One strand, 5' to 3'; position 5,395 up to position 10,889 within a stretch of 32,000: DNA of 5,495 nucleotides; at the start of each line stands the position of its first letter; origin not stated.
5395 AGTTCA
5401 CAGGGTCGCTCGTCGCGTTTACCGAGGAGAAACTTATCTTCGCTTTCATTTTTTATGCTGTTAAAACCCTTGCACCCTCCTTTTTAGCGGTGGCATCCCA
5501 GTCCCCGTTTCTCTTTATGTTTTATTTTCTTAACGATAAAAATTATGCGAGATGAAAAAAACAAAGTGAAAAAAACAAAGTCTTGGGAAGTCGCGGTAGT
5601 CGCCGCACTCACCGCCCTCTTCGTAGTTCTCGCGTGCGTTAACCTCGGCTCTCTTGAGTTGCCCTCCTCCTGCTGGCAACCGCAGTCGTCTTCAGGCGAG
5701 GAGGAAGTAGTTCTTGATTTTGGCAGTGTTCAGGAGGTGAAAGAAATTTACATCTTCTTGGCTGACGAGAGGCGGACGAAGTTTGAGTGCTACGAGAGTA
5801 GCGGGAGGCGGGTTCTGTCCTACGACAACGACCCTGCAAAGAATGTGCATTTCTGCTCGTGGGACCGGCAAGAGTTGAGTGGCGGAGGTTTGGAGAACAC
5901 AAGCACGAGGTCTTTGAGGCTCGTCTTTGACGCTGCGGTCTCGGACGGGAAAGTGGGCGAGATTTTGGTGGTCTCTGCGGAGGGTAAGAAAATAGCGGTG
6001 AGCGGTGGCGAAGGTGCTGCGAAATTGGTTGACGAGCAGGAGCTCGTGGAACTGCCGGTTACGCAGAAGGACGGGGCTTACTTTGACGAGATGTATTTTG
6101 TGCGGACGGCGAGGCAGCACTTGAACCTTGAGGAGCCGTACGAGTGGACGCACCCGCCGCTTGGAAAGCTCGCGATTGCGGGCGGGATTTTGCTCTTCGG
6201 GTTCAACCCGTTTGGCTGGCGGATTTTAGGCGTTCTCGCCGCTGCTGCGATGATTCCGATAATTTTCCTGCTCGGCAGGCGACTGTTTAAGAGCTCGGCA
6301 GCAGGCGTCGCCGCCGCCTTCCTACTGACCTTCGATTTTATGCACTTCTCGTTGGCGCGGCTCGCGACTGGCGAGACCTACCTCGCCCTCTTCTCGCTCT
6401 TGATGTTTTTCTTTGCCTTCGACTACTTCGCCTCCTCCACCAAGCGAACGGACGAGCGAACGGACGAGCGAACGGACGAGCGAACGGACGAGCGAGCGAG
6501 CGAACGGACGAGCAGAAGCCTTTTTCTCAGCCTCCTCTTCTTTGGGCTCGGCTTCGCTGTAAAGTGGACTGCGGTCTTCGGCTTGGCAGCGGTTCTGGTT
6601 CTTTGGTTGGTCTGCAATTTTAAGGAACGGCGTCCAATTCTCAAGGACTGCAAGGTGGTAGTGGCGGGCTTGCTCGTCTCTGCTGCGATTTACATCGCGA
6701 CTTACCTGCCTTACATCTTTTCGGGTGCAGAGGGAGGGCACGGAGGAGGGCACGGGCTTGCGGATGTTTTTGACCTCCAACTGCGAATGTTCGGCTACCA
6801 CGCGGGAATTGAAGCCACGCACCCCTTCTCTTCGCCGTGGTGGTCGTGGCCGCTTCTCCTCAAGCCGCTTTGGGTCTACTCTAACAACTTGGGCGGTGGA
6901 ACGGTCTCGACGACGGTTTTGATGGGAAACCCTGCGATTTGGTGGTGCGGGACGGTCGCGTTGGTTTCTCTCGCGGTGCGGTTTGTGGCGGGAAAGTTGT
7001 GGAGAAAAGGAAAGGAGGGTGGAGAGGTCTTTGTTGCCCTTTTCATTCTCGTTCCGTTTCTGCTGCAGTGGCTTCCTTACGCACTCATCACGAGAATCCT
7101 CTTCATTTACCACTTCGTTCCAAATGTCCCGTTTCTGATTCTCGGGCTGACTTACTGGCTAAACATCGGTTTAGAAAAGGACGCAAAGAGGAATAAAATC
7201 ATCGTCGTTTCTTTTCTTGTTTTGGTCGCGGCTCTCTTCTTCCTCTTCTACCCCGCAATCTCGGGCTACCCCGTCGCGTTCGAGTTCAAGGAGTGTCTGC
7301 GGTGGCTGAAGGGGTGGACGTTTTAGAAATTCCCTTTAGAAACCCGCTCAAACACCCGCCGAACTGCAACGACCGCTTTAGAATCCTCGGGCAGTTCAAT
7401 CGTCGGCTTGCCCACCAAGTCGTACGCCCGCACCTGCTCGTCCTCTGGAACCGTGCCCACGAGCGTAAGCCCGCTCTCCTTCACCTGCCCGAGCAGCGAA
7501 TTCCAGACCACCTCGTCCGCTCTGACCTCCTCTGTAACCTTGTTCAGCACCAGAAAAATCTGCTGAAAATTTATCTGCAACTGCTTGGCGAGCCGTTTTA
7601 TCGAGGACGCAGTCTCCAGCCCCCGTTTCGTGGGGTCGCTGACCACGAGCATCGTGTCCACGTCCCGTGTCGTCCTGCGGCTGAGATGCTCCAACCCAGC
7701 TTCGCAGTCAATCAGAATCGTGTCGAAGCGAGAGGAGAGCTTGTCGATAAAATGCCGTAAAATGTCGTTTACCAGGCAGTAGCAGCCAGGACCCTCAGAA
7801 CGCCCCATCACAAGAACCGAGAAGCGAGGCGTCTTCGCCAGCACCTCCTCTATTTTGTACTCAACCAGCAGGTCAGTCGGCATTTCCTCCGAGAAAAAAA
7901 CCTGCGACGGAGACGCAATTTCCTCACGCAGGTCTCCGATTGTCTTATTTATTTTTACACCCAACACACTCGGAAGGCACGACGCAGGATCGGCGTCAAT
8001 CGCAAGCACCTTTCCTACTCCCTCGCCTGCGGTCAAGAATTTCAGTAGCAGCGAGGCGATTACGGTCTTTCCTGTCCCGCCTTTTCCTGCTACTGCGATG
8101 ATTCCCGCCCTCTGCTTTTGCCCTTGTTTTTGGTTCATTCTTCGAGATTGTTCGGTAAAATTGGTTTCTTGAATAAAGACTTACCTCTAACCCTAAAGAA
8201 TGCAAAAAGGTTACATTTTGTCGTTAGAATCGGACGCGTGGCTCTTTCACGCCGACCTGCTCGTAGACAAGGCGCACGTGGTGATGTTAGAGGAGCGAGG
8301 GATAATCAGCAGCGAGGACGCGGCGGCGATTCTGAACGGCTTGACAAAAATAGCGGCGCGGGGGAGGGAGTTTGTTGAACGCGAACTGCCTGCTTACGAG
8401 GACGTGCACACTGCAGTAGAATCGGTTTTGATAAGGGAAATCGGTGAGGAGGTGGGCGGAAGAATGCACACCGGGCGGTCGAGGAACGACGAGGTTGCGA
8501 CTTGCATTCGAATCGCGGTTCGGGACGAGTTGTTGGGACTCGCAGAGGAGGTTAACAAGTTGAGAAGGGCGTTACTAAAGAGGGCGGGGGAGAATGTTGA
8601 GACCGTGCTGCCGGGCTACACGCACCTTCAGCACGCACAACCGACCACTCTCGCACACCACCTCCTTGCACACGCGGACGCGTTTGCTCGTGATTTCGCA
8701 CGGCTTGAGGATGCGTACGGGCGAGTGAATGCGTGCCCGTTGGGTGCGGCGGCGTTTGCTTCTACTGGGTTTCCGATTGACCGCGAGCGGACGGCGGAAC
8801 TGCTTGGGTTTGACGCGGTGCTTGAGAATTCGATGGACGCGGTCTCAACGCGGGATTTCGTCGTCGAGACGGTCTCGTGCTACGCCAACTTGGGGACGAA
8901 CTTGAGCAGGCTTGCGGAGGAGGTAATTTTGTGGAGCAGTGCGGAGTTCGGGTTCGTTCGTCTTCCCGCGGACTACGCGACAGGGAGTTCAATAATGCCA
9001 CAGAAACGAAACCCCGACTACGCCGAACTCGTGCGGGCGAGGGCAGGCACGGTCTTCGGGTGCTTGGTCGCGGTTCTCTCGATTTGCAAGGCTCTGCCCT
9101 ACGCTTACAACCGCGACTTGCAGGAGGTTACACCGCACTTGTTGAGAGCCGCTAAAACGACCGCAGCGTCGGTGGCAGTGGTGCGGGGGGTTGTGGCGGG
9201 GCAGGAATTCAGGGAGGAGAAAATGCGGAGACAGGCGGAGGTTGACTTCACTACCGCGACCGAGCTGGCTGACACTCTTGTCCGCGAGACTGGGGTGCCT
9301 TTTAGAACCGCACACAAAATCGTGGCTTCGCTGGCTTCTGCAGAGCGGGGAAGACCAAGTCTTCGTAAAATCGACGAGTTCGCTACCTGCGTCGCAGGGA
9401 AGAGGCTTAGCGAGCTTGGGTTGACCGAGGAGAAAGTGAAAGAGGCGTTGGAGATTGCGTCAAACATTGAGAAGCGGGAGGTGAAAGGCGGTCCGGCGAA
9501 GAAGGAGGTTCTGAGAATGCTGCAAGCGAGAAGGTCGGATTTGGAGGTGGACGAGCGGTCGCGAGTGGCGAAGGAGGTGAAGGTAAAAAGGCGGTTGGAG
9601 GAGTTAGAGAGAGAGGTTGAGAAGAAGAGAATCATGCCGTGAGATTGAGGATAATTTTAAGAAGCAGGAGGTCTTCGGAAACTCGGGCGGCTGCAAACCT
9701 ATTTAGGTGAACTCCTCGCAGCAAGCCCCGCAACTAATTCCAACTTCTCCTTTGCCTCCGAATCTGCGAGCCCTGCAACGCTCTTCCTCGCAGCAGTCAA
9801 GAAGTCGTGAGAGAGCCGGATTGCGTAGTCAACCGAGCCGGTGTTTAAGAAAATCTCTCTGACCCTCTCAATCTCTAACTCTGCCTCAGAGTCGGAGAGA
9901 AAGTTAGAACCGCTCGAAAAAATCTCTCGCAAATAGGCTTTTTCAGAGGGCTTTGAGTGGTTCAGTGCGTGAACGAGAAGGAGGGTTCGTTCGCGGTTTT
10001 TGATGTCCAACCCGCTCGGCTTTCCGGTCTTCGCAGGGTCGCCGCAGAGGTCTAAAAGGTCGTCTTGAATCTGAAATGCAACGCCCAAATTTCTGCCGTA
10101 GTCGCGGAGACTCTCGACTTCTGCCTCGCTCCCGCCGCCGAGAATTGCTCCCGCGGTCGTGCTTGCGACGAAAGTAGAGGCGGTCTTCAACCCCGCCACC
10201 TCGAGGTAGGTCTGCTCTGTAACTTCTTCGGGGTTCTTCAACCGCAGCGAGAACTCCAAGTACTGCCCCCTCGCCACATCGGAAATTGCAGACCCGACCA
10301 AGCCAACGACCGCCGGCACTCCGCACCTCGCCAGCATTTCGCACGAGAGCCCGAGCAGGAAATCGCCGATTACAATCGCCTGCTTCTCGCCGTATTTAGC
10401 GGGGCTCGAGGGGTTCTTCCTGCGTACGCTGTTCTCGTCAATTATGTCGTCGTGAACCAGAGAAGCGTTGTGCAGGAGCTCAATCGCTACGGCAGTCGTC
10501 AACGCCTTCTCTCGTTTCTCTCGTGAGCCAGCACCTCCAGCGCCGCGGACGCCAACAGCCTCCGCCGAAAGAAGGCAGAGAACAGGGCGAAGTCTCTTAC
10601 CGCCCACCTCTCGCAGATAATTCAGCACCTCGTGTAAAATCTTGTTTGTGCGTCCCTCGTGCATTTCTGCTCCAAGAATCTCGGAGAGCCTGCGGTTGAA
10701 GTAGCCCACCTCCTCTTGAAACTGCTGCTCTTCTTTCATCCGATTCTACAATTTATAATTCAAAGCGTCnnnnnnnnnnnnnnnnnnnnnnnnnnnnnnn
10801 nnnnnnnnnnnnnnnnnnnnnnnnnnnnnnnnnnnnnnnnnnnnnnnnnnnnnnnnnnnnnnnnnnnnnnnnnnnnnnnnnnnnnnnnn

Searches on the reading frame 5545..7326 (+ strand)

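Call 36: search_protein_families(library=pfam, proteins=[window:5545-7326:+], max_evalue=0.001)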
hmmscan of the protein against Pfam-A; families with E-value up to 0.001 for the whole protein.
window:5545-7326:+ (593 aa): 4 families
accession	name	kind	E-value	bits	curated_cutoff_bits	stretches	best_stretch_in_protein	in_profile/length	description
PF16192.10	PMT_4TMC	-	2.4e-26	92.9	32.4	1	406-591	3-202/202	C-terminal four TMM region of protein-O-mannosyltransferase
PF13231.12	PMT_2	-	3.1e-12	47.4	26.1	2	203-293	2-91/160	Dolichyl-phosphate-mannose-protein mannosyltransferase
PF02366.24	PMT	-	9.1e-08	32.4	22.7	1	222-357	82-199/245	Dolichyl-phosphate-mannose-protein mannosyltransferase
PF09948.15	PpoB2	-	0.00088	19.7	28.7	1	319-386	27-93/188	Copper chaperone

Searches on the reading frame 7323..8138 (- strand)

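Call 36: search_protein_families(library=pfam, proteins=[window:7323-8138:-], max_evalue=0.001)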
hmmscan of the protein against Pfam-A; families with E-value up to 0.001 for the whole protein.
window:7323-8138:- (271 aa): 6 families
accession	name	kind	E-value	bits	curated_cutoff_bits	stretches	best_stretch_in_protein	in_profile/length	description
PF01656.29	CbiA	-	8.5e-14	52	25.4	1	13-244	1-123/125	CobQ/CobB/MinD/ParA nucleotide binding domain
PF13614.12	AAA_31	-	5.8e-11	43.1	27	1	13-190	3-170/177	AAA domain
PF10609.15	ParA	-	1.1e-06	28.7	27.1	0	13-106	6-96/246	NUBPL iron-transfer P-loop NTPase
PF06564.18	CBP_BcsQ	-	0.00029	20.9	21.3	0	15-170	5-148/234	Cellulose biosynthesis protein BcsQ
PF02374.21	ArsA_ATPase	-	0.00029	20.6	24.3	1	13-68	3-56/305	Anion-transporting ATPase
PF00142.24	Fer4_NifH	-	0.00067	19.7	25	0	13-72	2-60/271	4Fe-4S iron sulfur cluster binding proteins, NifH/frxC family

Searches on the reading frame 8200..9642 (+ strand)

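Call 9: search_protein_families(library=pfam, proteins=[window:8200-9642:+], max_evalue=0.001)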
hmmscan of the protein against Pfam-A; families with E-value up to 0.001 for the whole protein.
window:8200-9642:+ (480 aa): 2 families
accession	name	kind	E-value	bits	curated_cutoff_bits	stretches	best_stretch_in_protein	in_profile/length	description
PF00206.25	Lyase_1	-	8.3e-65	219.7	27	1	30-287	39-312/312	Lyase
PF14698.11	ASL_C2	-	8.3e-13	49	27.3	1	350-423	1-68/69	Argininosuccinate lyase C-terminal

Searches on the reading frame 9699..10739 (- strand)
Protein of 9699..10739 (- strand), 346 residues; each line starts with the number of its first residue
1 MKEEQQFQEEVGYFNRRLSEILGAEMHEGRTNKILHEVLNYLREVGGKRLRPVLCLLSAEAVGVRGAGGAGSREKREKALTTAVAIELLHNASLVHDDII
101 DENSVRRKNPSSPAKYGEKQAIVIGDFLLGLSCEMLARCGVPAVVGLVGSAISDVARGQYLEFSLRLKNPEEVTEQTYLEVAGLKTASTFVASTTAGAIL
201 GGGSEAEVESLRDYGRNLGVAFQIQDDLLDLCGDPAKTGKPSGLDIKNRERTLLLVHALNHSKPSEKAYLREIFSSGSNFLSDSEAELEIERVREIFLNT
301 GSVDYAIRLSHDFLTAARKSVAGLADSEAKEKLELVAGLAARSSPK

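Call 9: search_protein_families(library=pfam, proteins=[window:9699-10739:-], max_evalue=0.001)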
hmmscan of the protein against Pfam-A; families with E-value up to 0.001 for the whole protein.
window:9699-10739:- (346 aa): 1 family
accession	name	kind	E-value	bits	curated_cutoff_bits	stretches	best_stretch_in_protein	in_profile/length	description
PF00348.22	polyprenyl_synt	-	6e-69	232.5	27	1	33-278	2-238/251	Polyprenyl synthetase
